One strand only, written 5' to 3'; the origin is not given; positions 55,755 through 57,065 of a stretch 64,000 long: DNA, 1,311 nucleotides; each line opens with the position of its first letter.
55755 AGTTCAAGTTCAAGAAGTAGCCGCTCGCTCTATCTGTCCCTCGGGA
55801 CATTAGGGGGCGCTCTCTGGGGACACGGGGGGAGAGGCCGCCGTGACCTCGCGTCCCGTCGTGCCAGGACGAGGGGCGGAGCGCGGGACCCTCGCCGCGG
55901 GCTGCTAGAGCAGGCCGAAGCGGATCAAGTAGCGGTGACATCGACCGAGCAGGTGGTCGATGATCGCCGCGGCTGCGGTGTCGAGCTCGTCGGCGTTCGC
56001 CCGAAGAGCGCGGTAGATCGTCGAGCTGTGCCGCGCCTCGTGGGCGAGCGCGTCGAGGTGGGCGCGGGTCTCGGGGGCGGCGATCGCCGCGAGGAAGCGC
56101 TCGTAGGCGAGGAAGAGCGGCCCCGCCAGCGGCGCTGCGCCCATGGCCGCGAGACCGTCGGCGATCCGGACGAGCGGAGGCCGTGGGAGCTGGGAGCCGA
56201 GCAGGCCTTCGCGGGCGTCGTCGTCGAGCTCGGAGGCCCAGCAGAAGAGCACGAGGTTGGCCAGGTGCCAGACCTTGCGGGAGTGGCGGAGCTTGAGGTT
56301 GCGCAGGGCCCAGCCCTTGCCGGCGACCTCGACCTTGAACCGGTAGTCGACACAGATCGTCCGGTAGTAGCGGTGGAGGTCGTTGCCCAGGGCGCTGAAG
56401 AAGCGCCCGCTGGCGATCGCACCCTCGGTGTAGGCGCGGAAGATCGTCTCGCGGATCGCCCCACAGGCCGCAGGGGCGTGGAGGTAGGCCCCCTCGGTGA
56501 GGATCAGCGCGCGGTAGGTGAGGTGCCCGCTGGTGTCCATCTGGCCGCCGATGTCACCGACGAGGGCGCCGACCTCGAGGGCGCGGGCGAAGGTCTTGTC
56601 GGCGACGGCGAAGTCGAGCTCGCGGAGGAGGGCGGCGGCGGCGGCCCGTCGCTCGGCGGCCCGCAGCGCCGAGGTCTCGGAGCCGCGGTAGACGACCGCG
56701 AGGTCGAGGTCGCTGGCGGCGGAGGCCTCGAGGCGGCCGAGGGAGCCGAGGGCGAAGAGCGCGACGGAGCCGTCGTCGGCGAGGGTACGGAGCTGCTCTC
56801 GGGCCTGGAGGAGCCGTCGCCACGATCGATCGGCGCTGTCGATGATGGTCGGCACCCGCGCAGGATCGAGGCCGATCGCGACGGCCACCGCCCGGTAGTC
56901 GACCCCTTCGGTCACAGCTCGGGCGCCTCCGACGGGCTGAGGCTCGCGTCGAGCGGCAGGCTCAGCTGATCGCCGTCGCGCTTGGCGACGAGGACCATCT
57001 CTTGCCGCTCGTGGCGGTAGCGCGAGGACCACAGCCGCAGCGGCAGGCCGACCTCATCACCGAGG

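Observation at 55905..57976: Translationally coupled HD-domain + nucleotidyltransferase gene pair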

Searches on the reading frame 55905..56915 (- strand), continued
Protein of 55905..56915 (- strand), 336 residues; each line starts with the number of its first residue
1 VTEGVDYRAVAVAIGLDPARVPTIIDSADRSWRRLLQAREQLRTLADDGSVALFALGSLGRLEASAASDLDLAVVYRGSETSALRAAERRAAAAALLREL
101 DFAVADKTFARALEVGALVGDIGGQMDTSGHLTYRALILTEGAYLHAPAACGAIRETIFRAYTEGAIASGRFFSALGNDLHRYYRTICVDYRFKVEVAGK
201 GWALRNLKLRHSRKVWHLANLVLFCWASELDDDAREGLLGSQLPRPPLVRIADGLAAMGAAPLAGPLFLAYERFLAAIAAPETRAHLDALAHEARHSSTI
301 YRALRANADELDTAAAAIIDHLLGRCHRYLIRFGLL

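Call 93: search_protein_families(library=pfam, alignment_id=A5, max_evalue=0.00001)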
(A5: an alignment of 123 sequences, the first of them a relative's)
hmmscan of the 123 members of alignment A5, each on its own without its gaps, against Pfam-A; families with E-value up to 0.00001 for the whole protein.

A. member 1, L039:302-1321:+ (340 aa): 5 families
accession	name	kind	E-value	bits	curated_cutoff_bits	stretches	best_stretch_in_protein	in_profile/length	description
PF01370.27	Epimerase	-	8.9e-60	202.5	20.9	1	18-263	1-240/240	NAD dependent epimerase/dehydratase family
PF16363.11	GDP_Man_Dehyd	-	2.2e-52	179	27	1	19-328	1-329/332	GDP-mannose 4,6 dehydratase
PF02719.21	Polysacc_synt_2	-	1.2e-16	61.2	20.2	1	19-262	2-230/293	Polysaccharide biosynthesis protein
PF01073.25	3Beta_HSD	-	1.1e-15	57.9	22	1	19-258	1-238/280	3-beta hydroxysteroid dehydrogenase/isomerase family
PF07993.18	NAD_binding_4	-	5.4e-09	36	20.1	1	20-173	1-185/258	Male sterility protein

B. families by the number of members that match (of 123 scanned): 168 families (the first 25 are shown)
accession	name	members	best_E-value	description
PF01370.27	Epimerase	6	4e-74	NAD dependent epimerase/dehydratase family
PF16363.11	GDP_Man_Dehyd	5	4.6e-95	GDP-mannose 4,6 dehydratase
PF01073.25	3Beta_HSD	5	6e-17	3-beta hydroxysteroid dehydrogenase/isomerase family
PF04321.23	RmlD_sub_bind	4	1.5e-92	RmlD substrate binding domain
PF02719.21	Polysacc_synt_2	4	1.2e-16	Polysaccharide biosynthesis protein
PF07993.18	NAD_binding_4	4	1.5e-12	Male sterility protein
PF03466.25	LysR_substrate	3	5.5e-40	LysR substrate binding domain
PF00126.33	HTH_1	3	2.1e-21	Bacterial regulatory helix-turn-helix protein, lysR family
PF01804.23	Penicil_amidase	2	2.2e-139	Penicillin amidase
PF02534.20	T4SS-DNA_transf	2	6.2e-99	Type IV secretory system Conjugative DNA transfer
PF01041.23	DegT_DnrJ_EryC1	2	9.3e-88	DegT/DnrJ/EryC1/StrS aminotransferase family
PF11843.13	DUF3363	2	8.7e-86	Protein of unknown function (DUF3363)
PF00483.29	NTP_transferase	2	2e-79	Nucleotidyl transferase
PF00155.27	Aminotran_1_2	2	2.9e-71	Aminotransferase class I and II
PF01266.30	DAO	2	8.7e-59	FAD dependent oxidoreductase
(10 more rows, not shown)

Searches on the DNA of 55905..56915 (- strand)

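Call 56: search_dna_similar(query=L045:4752-6894:+, collection=ecoli_genomes, mode=distant, max_rows=10)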
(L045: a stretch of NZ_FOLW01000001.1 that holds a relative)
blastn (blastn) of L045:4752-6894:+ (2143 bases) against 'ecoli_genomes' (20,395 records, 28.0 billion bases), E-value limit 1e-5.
Records with a match: 1; places in all: 1; records where one place covers at least 80% of the query: 0.
Genomes with a match: 1 of 5426; with a place that covers at least 80% of the query: 0. Places per genome that has any: lowest 1, median 1, highest 1. On chromosomes: 0 places; on plasmids: 1.
Best place of each record, by identity: 60-80% 1.
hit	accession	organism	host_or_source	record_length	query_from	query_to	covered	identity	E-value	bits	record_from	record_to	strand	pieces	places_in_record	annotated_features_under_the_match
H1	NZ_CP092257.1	Escherichia coli strain ISHS7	Felix catus domesticus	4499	574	1785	12%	73.8%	3e-11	156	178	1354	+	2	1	nucleotidyltransferase domain-containing protein | HD domain-containing protein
